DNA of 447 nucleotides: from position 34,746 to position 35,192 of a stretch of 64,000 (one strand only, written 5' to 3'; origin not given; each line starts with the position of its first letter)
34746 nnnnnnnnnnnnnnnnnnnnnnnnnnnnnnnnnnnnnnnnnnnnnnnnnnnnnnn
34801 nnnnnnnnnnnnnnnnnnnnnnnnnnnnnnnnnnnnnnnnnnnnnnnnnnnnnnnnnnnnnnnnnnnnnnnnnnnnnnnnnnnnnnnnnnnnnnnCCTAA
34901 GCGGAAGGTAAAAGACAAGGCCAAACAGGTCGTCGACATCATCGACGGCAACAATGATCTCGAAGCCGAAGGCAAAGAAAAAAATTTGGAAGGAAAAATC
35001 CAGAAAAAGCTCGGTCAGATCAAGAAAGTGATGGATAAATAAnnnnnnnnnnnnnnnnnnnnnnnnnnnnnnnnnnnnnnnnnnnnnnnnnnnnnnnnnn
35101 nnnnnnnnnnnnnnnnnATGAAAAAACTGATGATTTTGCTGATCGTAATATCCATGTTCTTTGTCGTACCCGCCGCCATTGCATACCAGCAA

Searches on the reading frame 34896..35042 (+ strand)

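Call 76: search_protein_families(library=pfam, proteins=[window:34896-35042:+], max_evalue=0.01)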
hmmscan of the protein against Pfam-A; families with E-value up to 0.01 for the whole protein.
window:34896-35042:+ (48 aa): 1 family
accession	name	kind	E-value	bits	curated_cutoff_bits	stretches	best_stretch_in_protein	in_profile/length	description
PF05532.17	CsbD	-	7.8e-07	29.3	40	1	3-46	8-51/53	CsbD-like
